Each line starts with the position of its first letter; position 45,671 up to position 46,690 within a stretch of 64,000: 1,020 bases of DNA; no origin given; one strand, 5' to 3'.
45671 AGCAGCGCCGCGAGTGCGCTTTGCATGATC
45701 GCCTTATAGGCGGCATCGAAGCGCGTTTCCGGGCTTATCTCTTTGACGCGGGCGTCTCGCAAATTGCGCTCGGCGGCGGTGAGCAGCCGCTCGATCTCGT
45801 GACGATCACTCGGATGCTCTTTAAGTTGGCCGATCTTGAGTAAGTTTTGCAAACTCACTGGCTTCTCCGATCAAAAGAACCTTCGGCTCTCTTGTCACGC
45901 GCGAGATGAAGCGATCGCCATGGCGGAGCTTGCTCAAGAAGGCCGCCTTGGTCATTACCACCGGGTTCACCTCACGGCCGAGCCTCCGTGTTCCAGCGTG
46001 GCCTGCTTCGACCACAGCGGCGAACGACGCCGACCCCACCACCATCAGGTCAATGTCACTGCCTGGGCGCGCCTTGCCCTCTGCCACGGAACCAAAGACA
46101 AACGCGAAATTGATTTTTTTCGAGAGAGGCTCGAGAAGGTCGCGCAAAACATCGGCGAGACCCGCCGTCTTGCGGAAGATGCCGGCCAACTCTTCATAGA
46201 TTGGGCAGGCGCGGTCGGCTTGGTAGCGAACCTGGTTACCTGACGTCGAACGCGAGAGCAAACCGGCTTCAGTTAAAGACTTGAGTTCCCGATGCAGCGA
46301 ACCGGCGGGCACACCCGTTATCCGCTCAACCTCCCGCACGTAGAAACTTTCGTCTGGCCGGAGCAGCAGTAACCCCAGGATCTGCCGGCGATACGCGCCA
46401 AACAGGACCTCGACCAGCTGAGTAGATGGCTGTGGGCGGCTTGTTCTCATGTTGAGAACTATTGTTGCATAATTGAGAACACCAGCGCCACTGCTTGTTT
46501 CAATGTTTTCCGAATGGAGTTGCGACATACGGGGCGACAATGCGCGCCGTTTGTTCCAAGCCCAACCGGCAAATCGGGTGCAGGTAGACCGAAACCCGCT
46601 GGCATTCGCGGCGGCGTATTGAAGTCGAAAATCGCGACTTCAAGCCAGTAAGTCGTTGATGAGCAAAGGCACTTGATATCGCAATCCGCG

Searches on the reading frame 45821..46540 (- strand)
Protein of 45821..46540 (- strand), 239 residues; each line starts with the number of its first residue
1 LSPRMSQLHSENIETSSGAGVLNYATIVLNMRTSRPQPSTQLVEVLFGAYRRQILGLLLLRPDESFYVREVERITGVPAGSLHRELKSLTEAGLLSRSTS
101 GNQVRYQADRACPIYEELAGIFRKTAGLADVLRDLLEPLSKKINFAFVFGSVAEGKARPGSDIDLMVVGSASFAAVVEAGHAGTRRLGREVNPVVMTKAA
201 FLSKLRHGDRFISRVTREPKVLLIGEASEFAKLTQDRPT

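Call 43: search_protein_families(library=pfam, proteins=[window:45821-46540:-], max_evalue=0.01)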
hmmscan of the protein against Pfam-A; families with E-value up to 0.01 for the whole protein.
window:45821-46540:- (239 aa): 5 families
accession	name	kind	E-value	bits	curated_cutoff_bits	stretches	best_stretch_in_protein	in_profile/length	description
PF18765.7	Polbeta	-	2.6e-09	37.6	26.9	1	141-176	11-48/93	Polymerase beta, Nucleotidyltransferase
PF01909.29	NTP_transf_2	-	1.1e-07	32.6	21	1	141-173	13-44/93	Nucleotidyltransferase domain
PF12802.13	MarR_2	-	9.2e-06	26.2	27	1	53-101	9-56/61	MarR family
PF12840.13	HTH_20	-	0.00012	22.4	27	1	50-95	5-48/51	Helix-turn-helix domain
PF09339.16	HTH_IclR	-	0.0028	17.8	22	1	67-97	20-50/52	IclR helix-turn-helix domain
